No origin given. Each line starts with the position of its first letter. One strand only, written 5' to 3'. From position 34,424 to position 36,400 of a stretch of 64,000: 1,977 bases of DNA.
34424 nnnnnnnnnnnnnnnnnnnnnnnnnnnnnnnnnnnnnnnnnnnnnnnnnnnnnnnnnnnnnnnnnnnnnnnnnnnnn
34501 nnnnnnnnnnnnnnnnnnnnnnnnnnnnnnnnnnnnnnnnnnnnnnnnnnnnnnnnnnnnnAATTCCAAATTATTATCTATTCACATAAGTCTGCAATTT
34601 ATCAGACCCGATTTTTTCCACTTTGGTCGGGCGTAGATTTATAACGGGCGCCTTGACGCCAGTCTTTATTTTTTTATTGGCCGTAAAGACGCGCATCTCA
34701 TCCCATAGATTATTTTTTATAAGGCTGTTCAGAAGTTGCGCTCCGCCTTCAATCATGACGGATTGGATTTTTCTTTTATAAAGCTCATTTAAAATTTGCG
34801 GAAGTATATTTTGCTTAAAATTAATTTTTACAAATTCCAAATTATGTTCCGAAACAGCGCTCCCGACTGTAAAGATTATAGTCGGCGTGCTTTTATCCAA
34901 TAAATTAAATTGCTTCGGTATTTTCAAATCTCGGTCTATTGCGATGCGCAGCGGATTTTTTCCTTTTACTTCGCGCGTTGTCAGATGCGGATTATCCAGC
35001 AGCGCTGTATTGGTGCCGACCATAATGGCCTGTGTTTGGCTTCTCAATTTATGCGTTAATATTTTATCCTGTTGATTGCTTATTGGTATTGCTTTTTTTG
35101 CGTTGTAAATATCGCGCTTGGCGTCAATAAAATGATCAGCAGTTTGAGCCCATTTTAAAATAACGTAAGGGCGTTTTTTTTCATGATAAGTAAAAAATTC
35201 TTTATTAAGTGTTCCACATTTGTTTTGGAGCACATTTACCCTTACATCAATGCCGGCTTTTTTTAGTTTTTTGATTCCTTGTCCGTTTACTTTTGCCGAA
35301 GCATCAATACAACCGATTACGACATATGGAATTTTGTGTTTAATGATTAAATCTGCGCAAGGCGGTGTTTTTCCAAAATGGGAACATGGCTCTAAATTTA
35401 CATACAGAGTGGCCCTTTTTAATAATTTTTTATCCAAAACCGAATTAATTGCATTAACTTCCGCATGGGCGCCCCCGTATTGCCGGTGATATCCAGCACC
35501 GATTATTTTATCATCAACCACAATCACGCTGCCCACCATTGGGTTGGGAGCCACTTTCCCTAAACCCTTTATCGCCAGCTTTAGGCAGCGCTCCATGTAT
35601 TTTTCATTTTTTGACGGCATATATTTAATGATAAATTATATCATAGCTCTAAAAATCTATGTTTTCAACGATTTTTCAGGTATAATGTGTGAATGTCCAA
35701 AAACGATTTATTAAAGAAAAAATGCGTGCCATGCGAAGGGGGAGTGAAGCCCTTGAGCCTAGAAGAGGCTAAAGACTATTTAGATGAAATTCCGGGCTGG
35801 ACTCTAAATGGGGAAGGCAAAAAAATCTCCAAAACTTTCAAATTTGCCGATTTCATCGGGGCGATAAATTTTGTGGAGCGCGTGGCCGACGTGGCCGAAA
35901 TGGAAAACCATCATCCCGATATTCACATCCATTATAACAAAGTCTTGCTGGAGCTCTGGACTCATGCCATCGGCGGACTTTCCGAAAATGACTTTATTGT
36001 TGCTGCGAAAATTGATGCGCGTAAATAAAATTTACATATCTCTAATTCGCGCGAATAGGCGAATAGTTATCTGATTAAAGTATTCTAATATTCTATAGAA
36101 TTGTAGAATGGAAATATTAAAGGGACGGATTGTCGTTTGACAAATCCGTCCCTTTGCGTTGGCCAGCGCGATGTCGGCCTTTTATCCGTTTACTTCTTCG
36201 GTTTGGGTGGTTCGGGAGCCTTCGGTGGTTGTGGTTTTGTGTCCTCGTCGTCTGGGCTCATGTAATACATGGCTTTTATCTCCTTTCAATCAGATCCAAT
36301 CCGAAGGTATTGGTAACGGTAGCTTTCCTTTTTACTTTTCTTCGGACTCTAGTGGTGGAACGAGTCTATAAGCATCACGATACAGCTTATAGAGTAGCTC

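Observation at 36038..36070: Short intergenic repeat R1 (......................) present three times, one copy disrupted by a 43-bp GC hairpin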

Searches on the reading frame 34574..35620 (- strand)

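Call 15: search_protein_families(library=pfam, proteins=[window:34574-35620:-], max_evalue=0.01)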
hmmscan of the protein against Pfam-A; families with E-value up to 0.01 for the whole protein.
window:34574-35620:- (348 aa): 5 families
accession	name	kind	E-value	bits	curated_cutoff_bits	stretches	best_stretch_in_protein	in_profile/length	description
PF01872.23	RibD_C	-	2e-32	113.1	24.1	1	151-314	1-161/197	RibD C-terminal domain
PF00383.29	dCMP_cyt_deam_1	-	4.7e-18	65.4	25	1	3-104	2-102/102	Cytidine and deoxycytidylate deaminase zinc-binding region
PF14437.12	MafB19-deam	-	7.2e-16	58.8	27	1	7-144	5-139/142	MafB19-like deaminase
PF18785.7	Inv-AAD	-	9.6e-05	22.7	26.5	1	52-129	26-118/129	Invertebrate-AID/APOBEC-deaminase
PF14431.12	YwqJ-deaminase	-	0.0047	17.6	25.9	1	18-64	37-81/138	YwqJ-like deaminase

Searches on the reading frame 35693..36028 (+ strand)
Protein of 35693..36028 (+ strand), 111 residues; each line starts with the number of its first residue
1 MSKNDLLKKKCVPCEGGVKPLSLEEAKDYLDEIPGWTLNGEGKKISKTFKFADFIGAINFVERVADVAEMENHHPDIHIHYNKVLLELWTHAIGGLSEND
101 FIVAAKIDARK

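Call 15: search_protein_families(library=pfam, proteins=[window:35693-36028:+], max_evalue=0.01)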
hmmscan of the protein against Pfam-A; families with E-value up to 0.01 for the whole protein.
window:35693-36028:+ (111 aa): 1 family
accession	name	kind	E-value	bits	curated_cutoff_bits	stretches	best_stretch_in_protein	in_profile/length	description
PF01329.24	Pterin_4a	-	1.3e-33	115.4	26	1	20-109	2-90/91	Pterin 4 alpha carbinolamine dehydratase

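Call 17: find_encoding_contigs(protein=window:35693-36028:+, flank=10000, max_places=10)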
Protein window:35693-36028:+ (111 aa): 3 contigs read that carry it; 2 places shown.
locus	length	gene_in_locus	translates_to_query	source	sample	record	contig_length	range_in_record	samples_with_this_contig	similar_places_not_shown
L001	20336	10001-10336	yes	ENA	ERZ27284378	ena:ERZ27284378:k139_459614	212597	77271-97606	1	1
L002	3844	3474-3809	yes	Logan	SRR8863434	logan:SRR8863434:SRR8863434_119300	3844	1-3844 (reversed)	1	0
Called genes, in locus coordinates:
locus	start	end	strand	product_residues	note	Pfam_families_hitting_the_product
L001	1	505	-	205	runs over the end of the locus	PF21176:RecR_HhH (weak), PF01751:Toprim (weak), PF13662:Toprim_4, PF21175:RecR_C (weak)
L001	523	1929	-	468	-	PF00772:DnaB, PF13481:AAA_25, PF03796:DnaB_C, PF06745:ATPase (faint)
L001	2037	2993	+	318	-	PF00579:tRNA-synt_1b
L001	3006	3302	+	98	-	PF01371:Trp_repressor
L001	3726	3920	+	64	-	-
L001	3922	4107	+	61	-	-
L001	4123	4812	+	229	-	PF01177:Asp_Glu_race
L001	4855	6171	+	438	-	PF01336:tRNA_anti-codon, PF00152:tRNA-synt_2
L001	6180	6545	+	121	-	PF01687:Flavokinase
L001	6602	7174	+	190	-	PF00677:Lum_binding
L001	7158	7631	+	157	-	PF00885:DMRL_synthase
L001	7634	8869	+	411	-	PF00926:DHBP_synthase, PF00925:GTP_cyclohydro2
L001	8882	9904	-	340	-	PF00383:dCMP_cyt_deam_1, PF14437:MafB19-deam, PF01872:RibD_C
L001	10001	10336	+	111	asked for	PF01329:Pterin_4a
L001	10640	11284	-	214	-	-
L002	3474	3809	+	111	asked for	PF01329:Pterin_4a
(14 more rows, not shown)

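Call 57: find_homologous_proteins(query=window:35693-36028:+, max_evalue=1e-20)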
Query window:35693-36028:+ (111 aa): 7748 proteins with E <= 1e-20 among 8000 candidates; the best 120 are listed.
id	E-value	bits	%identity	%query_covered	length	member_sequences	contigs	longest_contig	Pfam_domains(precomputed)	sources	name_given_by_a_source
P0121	2.1e-69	249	100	100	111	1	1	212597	PF01329.25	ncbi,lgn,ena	-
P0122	3.0e-57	209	85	97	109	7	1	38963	PF01329.25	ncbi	-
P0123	3.8e-57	209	85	96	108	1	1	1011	PF01329.25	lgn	-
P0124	7.3e-56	205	83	98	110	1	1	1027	PF01329.25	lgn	-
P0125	1.3e-55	204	79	100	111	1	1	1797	PF01329.25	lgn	-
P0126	2.1e-55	204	80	100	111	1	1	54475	PF01329.25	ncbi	ncbi:MAG: 4a-hydroxytetrahydrobiopterin dehydratase [Candidatus Paceibacterota bacterium]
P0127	4.6e-55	202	86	96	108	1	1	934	PF01329.25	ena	-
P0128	6.3e-55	202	79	96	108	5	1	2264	PF01329.25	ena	-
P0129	9.3e-55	201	84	97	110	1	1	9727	PF01329.25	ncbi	-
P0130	1.1e-54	201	84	96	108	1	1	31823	PF01329.25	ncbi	-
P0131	1.2e-54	201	83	97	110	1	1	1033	PF01329.25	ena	-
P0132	1.2e-54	201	81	96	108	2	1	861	PF01329.25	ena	-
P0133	1.3e-53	198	82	97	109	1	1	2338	PF01329.25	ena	-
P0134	1.9e-53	197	79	100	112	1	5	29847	PF01329.25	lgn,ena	-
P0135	2.2e-53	197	78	97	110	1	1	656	PF01329.25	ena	-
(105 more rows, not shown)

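Call 58: find_encoding_contigs(protein=P0122, flank=8000, max_places=2)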
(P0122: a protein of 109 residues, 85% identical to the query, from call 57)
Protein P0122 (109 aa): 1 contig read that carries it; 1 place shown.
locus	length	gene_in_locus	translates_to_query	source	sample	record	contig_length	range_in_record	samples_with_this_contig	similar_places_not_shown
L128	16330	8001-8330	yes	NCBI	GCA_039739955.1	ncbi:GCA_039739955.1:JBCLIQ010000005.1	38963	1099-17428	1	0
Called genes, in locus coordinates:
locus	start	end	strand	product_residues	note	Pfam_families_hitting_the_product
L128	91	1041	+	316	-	PF00579:tRNA-synt_1b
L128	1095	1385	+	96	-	PF01371:Trp_repressor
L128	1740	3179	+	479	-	-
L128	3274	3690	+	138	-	-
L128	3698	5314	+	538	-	PF05970:PIF1, PF07728:AAA_5 (faint), PF13245:AAA_19, PF13401:AAA_22 (weak), PF13604:AAA_30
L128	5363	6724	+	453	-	PF01336:tRNA_anti-codon, PF00152:tRNA-synt_2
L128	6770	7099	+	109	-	PF01687:Flavokinase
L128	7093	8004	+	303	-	PF00892:EamA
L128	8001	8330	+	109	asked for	PF01329:Pterin_4a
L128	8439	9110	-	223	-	-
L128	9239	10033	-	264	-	PF01048:PNP_UDP_1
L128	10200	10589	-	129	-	PF01371:Trp_repressor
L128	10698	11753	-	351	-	PF01979:Amidohydro_1, PF07969:Amidohydro_3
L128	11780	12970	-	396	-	PF00206:Lyase_1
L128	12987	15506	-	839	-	PF17900:Peptidase_M1_N, PF01433:Peptidase_M1, PF11838:ERAP1_C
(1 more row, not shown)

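Call 59: find_encoding_contigs(protein=P0130, flank=8000, max_places=2)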
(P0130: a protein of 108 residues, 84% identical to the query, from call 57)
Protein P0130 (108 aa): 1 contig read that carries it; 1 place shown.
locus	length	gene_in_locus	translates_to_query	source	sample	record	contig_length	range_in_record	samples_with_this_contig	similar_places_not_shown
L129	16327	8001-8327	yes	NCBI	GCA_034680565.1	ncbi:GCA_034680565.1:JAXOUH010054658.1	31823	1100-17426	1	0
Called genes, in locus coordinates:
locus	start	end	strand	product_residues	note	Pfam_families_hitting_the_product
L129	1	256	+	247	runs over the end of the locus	-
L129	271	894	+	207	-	-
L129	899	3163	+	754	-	PF16403:Bact_surface_Ig-like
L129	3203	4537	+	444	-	PF01336:tRNA_anti-codon, PF00152:tRNA-synt_2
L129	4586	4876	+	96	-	-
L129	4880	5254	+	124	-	PF01687:Flavokinase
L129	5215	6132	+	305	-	PF00892:EamA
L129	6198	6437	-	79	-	-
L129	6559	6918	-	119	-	PF01371:Trp_repressor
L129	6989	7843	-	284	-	PF13793:Pribosyltran_N, PF00156:Pribosyltran, PF14572:Pribosyl_synth, PF14681:UPRTase (faint)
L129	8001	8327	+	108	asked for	PF01329:Pterin_4a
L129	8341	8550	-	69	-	-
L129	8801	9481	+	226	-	PF00072:Response_reg, PF00486:Trans_reg_C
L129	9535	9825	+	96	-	-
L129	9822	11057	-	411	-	PF01590:GAF (weak), PF13185:GAF_2, PF00512:HisKA, PF02518:HATPase_c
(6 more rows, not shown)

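Call 60: find_encoding_contigs(protein=P0126, flank=8000, max_places=2)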
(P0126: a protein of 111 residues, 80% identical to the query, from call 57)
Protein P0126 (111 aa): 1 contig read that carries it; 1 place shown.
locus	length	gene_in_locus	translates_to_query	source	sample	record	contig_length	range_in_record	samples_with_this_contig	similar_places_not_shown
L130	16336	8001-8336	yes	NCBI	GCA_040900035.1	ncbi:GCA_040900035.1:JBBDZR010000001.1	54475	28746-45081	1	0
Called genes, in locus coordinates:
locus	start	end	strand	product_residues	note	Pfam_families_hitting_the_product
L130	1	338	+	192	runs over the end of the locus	-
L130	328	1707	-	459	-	PF01406:tRNA-synt_1e, PF09334:tRNA-synt_1g (faint), PF23493:CysS_C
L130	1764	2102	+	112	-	PF00829:Ribosomal_L21p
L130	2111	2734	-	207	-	PF01751:Toprim (weak), PF13662:Toprim_4, PF21175:RecR_C (weak)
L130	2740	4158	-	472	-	PF00772:DnaB, PF13481:AAA_25, PF03796:DnaB_C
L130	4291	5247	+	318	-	PF00579:tRNA-synt_1b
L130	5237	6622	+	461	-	PF01336:tRNA_anti-codon, PF00152:tRNA-synt_2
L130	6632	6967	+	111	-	PF01687:Flavokinase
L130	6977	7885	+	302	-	PF00892:EamA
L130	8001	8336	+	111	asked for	PF01329:Pterin_4a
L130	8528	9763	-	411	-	PF13185:GAF_2 (faint), PF13492:GAF_3 (weak), PF00512:HisKA, PF02518:HATPase_c, PF13589:HATPase_c_3 (weak)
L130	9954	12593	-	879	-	PF17900:Peptidase_M1_N, PF01433:Peptidase_M1, PF11838:ERAP1_C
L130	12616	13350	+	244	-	PF02616:SMC_ScpA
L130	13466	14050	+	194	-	PF04079:SMC_ScpB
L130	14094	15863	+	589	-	-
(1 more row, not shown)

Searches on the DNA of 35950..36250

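Call 66: search_rna_families(source=window, start=35950, end=36250, threshold=evalue, max_evalue=10)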
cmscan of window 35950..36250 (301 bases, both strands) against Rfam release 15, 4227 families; matches with E-value up to 10: 9.
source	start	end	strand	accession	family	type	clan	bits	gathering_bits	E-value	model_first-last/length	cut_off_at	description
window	36017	36099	-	RF03100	RAGATH-27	Gene; sRNA;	-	24.2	76.1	0.29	1-86/86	no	RAGATH-27 RNA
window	36070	36164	+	RF02029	sraA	Gene; sRNA;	-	21.2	56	0.49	1-95/95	no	sraA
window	36073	36156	+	RF04339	Plastid-psbJ-3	Cis-reg;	CL00152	17.3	61.7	1.4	1-125/125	no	Plastid-psbJ-3 3UTR RNA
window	36119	36155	+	RF03790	MIR8008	Gene; miRNA;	-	17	66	0.74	10-44/55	no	MIR8008 microRNA precursor family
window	36025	36105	+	RF02375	Aar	Gene; sRNA;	-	16.4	60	4.4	1-191/191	no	Aar sRNA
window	36055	36178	+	RF00235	Plasmid_RNAIII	Gene;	-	15.7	60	4.3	1-131/131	no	Plasmid RNAIII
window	36004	36137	+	RF02840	Ref68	Gene; sRNA;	-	15.4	44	0.3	1-124/124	no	Enterococcus sRNA 68 (Lacto-3 RNA)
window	36062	36155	-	RF01796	frnS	Gene; sRNA;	-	13.7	60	7.8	1-119/119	no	Fumarate/nitrate reductase regulator sRNA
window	36155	36185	+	RF01388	isrD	Gene; sRNA;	-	12.6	37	6.7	1-51/51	no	isrD Hfq binding RNA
